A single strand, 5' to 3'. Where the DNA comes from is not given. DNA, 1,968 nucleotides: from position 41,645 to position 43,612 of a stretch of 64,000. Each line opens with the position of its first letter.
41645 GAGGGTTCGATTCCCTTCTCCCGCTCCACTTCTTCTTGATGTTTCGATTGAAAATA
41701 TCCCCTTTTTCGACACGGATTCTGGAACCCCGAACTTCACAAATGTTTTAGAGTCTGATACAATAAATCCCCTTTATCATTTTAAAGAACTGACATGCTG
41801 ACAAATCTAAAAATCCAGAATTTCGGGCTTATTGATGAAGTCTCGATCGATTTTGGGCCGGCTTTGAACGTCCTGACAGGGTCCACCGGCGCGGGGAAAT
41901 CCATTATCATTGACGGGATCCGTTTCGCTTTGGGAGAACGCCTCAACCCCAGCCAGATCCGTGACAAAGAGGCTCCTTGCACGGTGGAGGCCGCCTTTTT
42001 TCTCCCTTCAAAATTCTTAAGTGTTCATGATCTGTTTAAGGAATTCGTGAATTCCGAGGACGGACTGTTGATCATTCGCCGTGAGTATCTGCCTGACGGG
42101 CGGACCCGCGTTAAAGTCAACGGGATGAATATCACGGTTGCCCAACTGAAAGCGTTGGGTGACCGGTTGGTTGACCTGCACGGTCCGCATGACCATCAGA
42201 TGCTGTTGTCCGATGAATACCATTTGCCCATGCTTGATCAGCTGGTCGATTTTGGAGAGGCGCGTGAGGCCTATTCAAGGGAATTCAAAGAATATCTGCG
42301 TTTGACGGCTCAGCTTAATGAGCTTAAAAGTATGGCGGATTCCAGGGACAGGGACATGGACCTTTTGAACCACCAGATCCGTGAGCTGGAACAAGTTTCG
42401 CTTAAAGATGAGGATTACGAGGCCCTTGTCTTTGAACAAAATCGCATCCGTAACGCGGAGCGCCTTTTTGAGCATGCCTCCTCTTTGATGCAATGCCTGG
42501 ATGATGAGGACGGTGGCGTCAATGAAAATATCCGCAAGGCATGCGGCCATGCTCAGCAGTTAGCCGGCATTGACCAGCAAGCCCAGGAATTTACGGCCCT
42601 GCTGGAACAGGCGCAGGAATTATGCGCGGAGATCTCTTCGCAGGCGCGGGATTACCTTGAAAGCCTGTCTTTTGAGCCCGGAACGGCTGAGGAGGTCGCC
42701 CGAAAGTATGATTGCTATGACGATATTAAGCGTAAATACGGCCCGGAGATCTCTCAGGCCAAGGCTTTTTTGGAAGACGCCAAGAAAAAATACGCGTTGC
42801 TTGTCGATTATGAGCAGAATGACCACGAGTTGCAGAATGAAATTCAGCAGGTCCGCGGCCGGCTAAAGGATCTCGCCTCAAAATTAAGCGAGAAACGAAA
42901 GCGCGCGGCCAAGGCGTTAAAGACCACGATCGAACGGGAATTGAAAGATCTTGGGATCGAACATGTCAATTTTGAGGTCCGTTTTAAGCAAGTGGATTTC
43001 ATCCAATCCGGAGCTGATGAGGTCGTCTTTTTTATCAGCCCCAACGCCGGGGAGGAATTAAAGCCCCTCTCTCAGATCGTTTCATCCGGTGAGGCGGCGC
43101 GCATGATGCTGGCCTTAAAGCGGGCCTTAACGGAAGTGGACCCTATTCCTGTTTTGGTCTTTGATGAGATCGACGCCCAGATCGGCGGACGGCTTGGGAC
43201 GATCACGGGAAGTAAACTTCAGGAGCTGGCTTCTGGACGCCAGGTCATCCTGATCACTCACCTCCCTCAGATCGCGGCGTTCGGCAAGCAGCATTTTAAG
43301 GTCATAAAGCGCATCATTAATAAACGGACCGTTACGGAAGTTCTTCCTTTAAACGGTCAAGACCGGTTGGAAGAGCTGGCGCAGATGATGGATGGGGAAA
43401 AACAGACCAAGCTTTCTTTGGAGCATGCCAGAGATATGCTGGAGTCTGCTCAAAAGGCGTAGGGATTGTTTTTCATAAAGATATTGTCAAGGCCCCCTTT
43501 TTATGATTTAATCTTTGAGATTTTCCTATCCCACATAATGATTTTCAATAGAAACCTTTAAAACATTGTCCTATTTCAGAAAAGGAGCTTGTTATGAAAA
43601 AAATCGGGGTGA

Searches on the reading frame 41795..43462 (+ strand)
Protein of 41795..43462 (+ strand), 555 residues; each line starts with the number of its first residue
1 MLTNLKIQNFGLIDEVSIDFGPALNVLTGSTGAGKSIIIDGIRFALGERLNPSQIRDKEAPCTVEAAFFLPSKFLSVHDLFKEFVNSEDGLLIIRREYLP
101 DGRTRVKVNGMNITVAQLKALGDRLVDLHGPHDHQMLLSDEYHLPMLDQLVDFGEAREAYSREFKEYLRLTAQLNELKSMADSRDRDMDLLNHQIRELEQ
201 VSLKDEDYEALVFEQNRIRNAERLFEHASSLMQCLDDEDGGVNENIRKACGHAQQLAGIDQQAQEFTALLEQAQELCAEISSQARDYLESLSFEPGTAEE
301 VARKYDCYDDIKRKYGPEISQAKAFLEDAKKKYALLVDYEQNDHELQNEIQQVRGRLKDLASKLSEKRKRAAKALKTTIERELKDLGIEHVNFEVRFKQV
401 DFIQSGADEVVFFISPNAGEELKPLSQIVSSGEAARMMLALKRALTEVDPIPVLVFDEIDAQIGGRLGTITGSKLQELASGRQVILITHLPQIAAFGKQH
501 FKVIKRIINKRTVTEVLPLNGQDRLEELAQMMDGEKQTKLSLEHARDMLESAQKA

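Call 89: search_protein_families(library=pfam, proteins=[window:41795-43462:+], max_evalue=0.00001)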
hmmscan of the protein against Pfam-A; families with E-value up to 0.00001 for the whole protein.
window:41795-43462:+ (555 aa): 3 families
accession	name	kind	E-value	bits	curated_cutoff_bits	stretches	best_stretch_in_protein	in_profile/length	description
PF02463.25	SMC_N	-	1.9e-21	77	40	1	1-505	1-213/220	RecF/RecN/SMC N terminal domain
PF13476.12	AAA_23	-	1.3e-13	52.5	27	1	5-277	2-193/201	AAA domain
PF13175.12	AAA_15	-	3.9e-10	40.3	32.1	1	1-493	1-373/374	AAA ATPase domain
